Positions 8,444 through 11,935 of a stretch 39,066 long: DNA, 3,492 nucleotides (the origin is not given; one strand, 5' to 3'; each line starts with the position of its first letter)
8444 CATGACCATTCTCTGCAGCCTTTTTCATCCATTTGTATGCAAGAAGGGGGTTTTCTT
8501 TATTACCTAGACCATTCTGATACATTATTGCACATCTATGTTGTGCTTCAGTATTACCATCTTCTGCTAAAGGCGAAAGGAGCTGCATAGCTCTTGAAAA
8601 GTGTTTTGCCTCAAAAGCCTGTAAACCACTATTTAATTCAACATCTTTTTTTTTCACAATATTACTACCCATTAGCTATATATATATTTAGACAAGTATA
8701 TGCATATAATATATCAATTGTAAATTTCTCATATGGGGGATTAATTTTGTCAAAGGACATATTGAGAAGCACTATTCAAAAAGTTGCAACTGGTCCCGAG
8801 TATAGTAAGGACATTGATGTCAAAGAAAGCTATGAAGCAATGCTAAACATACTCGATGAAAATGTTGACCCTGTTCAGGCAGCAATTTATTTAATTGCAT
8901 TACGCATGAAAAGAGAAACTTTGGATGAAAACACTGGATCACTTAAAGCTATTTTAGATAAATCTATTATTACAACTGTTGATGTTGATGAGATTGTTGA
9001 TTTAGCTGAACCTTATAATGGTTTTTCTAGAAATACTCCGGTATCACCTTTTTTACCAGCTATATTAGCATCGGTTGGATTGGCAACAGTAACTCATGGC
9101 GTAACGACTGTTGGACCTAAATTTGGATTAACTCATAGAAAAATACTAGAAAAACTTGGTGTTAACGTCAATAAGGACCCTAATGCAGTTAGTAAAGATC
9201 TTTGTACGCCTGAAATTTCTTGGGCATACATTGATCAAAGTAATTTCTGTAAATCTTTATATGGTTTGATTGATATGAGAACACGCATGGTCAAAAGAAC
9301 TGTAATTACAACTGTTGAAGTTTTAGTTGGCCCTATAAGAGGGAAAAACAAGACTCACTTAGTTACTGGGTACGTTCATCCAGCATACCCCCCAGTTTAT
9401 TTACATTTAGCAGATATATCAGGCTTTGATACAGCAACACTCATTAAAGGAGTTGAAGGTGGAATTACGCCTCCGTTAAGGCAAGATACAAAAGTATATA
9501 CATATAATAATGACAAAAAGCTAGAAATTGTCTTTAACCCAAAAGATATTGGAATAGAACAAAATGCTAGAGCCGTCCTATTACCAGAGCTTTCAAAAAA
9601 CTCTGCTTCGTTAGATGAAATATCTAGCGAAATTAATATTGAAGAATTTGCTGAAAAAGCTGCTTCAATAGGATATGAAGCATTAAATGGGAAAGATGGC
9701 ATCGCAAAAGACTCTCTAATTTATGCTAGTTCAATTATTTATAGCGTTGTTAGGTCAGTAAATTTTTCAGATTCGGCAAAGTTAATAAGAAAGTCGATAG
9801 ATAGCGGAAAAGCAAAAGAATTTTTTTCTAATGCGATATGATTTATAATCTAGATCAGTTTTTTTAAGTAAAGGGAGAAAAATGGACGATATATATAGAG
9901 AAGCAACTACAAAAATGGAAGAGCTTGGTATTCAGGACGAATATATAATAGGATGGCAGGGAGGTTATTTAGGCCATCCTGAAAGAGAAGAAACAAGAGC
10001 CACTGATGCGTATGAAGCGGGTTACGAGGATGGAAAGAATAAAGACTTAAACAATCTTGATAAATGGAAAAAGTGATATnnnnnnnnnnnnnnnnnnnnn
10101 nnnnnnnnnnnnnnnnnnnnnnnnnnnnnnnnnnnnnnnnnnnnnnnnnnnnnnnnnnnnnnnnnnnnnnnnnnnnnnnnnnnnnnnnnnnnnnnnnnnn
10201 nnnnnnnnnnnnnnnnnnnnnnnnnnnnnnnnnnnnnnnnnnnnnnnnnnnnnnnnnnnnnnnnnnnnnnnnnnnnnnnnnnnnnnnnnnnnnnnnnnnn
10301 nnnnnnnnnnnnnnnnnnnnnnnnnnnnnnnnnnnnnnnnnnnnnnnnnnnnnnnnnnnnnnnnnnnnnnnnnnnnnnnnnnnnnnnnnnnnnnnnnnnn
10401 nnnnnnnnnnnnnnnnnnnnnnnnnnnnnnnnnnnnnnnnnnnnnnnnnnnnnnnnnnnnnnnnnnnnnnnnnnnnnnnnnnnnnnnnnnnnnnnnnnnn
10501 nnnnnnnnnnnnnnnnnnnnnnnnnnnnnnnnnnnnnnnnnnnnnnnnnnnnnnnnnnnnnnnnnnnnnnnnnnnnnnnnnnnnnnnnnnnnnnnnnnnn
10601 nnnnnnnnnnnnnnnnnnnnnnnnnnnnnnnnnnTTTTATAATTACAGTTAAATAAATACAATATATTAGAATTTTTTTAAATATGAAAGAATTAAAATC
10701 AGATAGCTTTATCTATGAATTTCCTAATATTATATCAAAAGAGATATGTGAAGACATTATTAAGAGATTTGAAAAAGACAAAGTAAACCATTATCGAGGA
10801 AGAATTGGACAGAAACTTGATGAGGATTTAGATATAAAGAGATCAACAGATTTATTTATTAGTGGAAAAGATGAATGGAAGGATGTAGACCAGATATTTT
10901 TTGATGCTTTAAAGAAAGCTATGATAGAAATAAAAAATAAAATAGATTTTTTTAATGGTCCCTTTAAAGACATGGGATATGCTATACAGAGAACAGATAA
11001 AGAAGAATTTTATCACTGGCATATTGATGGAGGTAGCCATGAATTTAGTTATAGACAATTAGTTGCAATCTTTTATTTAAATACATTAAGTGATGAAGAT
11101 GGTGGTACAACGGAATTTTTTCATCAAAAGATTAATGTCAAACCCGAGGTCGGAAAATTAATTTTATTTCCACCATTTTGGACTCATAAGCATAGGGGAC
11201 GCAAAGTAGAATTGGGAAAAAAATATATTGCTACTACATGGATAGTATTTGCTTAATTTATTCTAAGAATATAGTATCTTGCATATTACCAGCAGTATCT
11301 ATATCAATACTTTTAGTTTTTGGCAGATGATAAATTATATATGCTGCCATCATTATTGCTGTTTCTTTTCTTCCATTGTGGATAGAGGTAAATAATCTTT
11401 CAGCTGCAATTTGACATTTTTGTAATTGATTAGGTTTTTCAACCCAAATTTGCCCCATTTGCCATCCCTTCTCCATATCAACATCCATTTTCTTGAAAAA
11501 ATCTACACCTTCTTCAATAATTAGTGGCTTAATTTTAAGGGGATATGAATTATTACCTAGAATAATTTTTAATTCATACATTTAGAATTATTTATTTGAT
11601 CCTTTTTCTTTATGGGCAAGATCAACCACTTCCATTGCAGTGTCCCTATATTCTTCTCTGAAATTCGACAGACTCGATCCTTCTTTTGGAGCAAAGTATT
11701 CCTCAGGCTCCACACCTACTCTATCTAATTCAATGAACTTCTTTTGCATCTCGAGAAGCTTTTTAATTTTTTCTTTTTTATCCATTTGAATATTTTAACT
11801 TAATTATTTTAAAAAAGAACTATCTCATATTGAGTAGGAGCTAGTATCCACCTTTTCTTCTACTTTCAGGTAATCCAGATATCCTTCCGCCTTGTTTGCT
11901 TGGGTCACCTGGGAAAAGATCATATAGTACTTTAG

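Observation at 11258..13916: Six-gene operon divergent from dsrA: TauD-type dioxygenase, orphan Cas6/Cmx6-like RAMP protein, cysteine-less DsrC paralogue and three unplaceable small proteins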

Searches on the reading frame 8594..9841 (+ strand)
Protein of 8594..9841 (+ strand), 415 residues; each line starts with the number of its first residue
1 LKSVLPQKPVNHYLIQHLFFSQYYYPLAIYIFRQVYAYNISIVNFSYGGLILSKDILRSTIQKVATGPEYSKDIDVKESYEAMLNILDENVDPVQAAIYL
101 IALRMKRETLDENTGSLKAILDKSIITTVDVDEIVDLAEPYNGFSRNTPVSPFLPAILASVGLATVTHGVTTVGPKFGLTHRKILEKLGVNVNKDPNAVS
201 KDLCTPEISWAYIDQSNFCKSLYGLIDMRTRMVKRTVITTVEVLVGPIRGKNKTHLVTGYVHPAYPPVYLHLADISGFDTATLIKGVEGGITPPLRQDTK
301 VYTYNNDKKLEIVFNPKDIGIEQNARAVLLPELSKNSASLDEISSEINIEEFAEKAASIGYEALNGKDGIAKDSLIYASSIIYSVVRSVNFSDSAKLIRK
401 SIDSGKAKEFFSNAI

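Call 65: search_protein_families(library=pfam, proteins=[window:8594-9841:+], max_evalue=0.01)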
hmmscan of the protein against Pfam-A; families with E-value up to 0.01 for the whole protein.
window:8594-9841:+ (415 aa): 2 families
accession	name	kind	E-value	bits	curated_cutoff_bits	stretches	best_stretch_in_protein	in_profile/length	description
PF02885.22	Glycos_trans_3N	-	1.3e-11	44.5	26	1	60-123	3-62/63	Glycosyl transferase family, helical bundle domain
PF00591.27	Glycos_transf_3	-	2e-07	31.4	27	1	149-336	19-198/253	Glycosyl transferase family, a/b domain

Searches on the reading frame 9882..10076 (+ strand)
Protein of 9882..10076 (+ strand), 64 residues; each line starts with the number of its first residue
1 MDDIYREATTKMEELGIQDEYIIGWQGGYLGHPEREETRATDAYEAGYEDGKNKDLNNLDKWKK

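Call 3: search_protein_families(library=pfam, proteins=[window:9882-10076:+], max_evalue=0.1)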
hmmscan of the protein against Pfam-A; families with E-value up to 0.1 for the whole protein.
window:9882-10076:+ (64 aa): 0 families

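Call 4: search_protein_families(library=ncbifam, proteins=[window:9882-10076:+], max_evalue=0.1)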
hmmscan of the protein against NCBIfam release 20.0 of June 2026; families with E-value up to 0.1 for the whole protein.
window:9882-10076:+ (64 aa): 1 family
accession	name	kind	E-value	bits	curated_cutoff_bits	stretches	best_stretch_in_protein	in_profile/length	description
NF049856.1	Alvin2107_sulfur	equivalog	1e-25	89.8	60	1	5-62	2-59/59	Alvin_2107 family globule sulfur oxidation protein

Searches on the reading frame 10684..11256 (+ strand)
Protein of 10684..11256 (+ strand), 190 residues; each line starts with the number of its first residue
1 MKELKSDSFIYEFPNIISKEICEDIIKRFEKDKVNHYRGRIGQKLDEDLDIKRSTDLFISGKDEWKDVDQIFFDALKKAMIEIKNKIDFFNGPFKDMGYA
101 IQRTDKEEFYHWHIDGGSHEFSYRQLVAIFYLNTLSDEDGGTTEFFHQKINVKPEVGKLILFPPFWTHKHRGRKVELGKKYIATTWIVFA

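Call 3: search_protein_families(library=pfam, proteins=[window:10684-11256:+], max_evalue=0.1)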
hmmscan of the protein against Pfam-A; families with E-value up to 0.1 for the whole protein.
window:10684-11256:+ (190 aa): 3 families
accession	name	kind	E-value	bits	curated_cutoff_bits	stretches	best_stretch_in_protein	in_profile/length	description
PF13640.12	2OG-FeII_Oxy_3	-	1.4e-13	52.1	27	1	101-187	3-97/98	2OG-Fe(II) oxygenase superfamily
PF02765.23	POT1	-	0.018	15.3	29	1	129-189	37-104/140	Telomeric single stranded DNA binding POT1/CDC13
PF20428.3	Sey1_3HB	-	0.03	13.6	24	1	16-91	115-189/419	Sey1 three-helix bundle domain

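Call 4: search_protein_families(library=ncbifam, proteins=[window:10684-11256:+], max_evalue=0.1)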
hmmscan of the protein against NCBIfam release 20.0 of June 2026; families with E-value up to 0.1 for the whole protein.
window:10684-11256:+ (190 aa): 1 family
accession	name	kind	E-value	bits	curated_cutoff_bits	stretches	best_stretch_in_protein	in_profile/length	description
NF003974.0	PRK05467.1-3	equivalog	1.1e-05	25.1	143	1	12-187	4-172/221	Fe2+-dependent dioxygenase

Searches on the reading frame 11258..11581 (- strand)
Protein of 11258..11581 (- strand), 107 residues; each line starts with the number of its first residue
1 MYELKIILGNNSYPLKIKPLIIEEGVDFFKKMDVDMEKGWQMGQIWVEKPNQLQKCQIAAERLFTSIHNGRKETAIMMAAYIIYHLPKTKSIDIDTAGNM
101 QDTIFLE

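Call 3: search_protein_families(library=pfam, proteins=[window:11258-11581:-], max_evalue=0.1)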
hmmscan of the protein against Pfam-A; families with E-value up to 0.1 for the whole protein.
window:11258-11581:- (107 aa): 0 families

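Call 4: search_protein_families(library=ncbifam, proteins=[window:11258-11581:-], max_evalue=0.1)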
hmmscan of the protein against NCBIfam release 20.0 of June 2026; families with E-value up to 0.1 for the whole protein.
window:11258-11581:- (107 aa): 0 families

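Call 68: find_homologous_proteins(query=window:11258-11581:-, max_evalue=0.001)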
Query window:11258-11581:- (107 aa): 37 proteins with E <= 0.001 among 37 candidates.
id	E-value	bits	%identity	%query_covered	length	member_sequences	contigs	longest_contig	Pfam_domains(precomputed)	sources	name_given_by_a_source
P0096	1.3e-65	236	100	100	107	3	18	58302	-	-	-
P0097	7.3e-42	159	70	98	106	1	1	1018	-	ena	-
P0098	9.4e-42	159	70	98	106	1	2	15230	-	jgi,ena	jgi:hypothetical protein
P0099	2.7e-41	158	69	98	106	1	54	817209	-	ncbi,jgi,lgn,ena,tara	jgi:hypothetical protein|tara:strand:+ start:752 stop:1072 length:321 start_codon:yes stop_codon:yes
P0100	5.9e-41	157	69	98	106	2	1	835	-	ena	-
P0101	7.2e-41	156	69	98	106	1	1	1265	-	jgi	-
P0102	1.6e-40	155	69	98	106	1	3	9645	-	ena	-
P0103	1.8e-40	155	69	98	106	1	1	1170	-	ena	-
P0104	1.8e-40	155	68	98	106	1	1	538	-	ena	-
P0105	2.1e-40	155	68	98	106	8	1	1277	-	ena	-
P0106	2.2e-40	155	69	98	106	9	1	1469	-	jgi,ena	-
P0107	4.3e-40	154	68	98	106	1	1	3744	-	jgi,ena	-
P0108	5.5e-40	153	68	98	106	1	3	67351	-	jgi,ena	-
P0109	6.0e-40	153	68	98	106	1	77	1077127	-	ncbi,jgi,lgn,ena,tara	tara:strand:- start:6709 stop:7029 length:321 start_codon:yes stop_codon:yes gene_type:complete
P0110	6.0e-40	153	67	98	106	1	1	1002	-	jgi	-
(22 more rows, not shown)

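Call 84: find_homologous_proteins(query=A5, max_evalue=0.001)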
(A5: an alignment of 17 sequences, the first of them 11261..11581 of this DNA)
Query A5 (17 sequences) (107 aa, profile of the alignment): 2134 proteins with E <= 0.001 among 3551 candidates; the best 120 are listed.
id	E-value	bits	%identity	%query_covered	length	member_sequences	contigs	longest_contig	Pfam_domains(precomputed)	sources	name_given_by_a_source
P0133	9.2e-47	175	41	93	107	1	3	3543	-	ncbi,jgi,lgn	jgi:hypothetical protein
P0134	1.1e-46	175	43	94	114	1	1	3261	-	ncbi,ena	-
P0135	1.2e-46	175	40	93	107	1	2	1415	-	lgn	-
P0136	2.2e-46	174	39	93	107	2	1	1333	-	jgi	jgi:hypothetical protein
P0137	2.5e-46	174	39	93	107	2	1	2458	-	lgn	-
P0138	3.7e-46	173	41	93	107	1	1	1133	-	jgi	jgi:hypothetical protein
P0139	4.0e-46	173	42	95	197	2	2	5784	-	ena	-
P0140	5.1e-46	173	40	93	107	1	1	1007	-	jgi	jgi:hypothetical protein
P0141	5.5e-46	172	38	93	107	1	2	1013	-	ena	-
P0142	5.9e-46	172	42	95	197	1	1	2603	-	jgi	jgi:hypothetical protein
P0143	7.1e-46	172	38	93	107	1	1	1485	-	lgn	-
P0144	7.6e-46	172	44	97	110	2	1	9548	-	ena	-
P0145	8.1e-46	172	43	94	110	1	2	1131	-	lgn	-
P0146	8.8e-46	172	43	95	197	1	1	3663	-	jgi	jgi:hypothetical protein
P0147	9.0e-46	172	40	94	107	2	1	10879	-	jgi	jgi:hypothetical protein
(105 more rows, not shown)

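Call 89: predict_structure(alignment_id=A6)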
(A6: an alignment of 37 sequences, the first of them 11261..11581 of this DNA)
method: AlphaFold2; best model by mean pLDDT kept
length: 107 residues; sequences in the alignment: 37
mean_pLDDT: 92.0   pTM: 0.85
mean pLDDT of the five models: 92.0, 91.6, 90.7, 90.6, 90.4
residues with pLDDT >= 90: 85; 70-90: 21; 50-70: 1; < 50: 0
segments of 3 or more residues with pLDDT < 50: none
pLDDT, mean of each block of 10 residues (from residue 1): 92 94 95 91 81 94 93 96 96 88 92
secondary structure, 60 per line:
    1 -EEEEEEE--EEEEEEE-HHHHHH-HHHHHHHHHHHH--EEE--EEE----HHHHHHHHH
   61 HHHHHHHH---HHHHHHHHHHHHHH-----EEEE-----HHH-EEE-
elements in order: E2-8 E11-17 H19-24 H26-37 E40-42 E45-47 H52-68 H72-85 E91-94 E104-106

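Call 91: fold_search(model_id=the predicted structure, library=pdb)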
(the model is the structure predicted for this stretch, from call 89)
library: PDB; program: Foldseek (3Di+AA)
matches with E <= 10: 110; with E <= 0.001: 0
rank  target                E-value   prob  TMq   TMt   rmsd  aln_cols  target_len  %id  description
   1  3tix_A                2.1e-01  0.07  0.15  0.12  17.7       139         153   13  Crystal structure of the Chp1-Tas3 complex core (released 2011-11-16)
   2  3tix_C                3.8e-01  0.06  0.17  0.12  15.5       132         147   14  Crystal structure of the Chp1-Tas3 complex core (released 2011-11-16)
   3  6nhj_1                6.1e-01  0.11  0.27  0.13  14.9       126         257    6  Atomic structures and deletion mutant reveal different capsid-binding patterns and functional significance of tegument (released 2019-03-06)
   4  5klx_C                1.4e+00  0.07  0.17  0.10  10.1        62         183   16  Crystal Structure of SMT Fusion Peptidyl-Prolyl Cis-Trans Isomerase from Burkholderia Pseudomallei Complexed with SF11 (released 2017-05-31)
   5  1mi0_A                1.5e+00  0.10  0.18  0.29   7.0        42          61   19  Crystal Structure of the redesigned protein G variant NuG2 (released 2002-09-18)
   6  4juk_B                1.5e+00  0.04  0.16  0.11  21.5        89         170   12  Crystal structure of H5N1 influenza virus hemagglutinin, clade 2.3.2.1 (released 2014-05-07)
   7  2npt_B                1.6e+00  0.06  0.22  0.26  11.7        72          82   18  Crystal Structure of the complex of human mitogen activated protein kinase kinase 5 phox domain (MAP2K5-phox) with hum (released 2006-11-28)
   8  5yca_A                1.9e+00  0.06  0.17  0.09  10.2        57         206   19  Crystal structure of inner membrane protein Bqt4 in complex with LEM2 (released 2018-11-14)
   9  2cu1_MODEL_1_A        2.1e+00  0.06  0.22  0.23  12.0        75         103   16  Solution structure of the PB1 domain of human protein kinase MEKK2b (released 2005-11-24)
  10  7k3h_A                2.2e+00  0.11  0.30  0.30  12.9        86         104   14  Crystal structure of deep network hallucinated protein 0217 (released 2021-12-22)
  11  3qht_A                2.2e+00  0.06  0.16  0.22  10.1        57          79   18  Crystal Structure of the Monobody ySMB-1 bound to yeast SUMO (released 2011-05-11)
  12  2ah6_B                2.2e+00  0.02  0.18  0.14  14.3       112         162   11  Crystal structure of a putative cobalamin adenosyltransferase (bh1595) from bacillus halodurans c-125 at 1.60 A resolu (released 2005-08-16)
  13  5yc2_A                2.8e+00  0.05  0.17  0.10  10.1        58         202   19  Crystal structure of inner membrane protein Bqt4 in complex with telomeric protein Rap1 (released 2018-11-14)
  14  1mhx                  3.0e+00  0.08  0.19  0.28   8.2        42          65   17  Crystal Structures of the redesigned protein G variant NuG1 (released 2002-09-18)
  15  9ejl_B                3.0e+00  0.04  0.20  0.06  12.5        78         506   13  Lgl2 bound to the aPKCiota-Par6B complex in nucleotide-free form. Conformation with visible head sub-complex. (released 2025-07-02)
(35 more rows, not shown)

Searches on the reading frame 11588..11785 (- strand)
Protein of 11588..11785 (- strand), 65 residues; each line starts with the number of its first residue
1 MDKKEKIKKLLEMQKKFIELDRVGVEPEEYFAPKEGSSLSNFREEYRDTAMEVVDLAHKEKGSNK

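Call 3: search_protein_families(library=pfam, proteins=[window:11588-11785:-], max_evalue=0.1)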
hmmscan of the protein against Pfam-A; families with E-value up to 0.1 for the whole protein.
window:11588-11785:- (65 aa): 1 family
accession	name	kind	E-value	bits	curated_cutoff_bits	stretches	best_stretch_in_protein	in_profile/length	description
PF18026.6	Exog_C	-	0.092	13.1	29.5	0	10-32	21-43/49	Endo/exonuclease (EXOG) C-terminal domain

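Call 4: search_protein_families(library=ncbifam, proteins=[window:11588-11785:-], max_evalue=0.1)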
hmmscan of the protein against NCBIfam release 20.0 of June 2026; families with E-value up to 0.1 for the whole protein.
window:11588-11785:- (65 aa): 1 family
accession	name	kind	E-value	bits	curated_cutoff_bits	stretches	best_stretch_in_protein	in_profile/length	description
NF005085.0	PRK06520.1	subfamily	0.053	12.6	313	1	2-57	310-364/368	5-methyltetrahydropteroyltriglutamate--homocysteine S-methyltransferase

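Call 101: search_solved_structures(query=A8, max_evalue=1)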
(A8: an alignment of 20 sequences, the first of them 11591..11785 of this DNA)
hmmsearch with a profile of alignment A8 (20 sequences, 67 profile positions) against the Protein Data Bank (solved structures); distinct sequences matched with E-value up to 1: 4.
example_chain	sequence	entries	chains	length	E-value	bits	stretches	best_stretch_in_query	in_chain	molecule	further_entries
4bwd_A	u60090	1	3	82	0.74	13.4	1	3-49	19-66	SHORT COILED-COIL PROTEIN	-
2l82_A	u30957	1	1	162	0.82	13.3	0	16-50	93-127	DESIGNED PROTEIN OR32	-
2le2_A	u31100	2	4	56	0.97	13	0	28-58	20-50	P56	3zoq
3cnu_A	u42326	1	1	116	0.99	13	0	1-25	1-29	Predicted coding region AF_1534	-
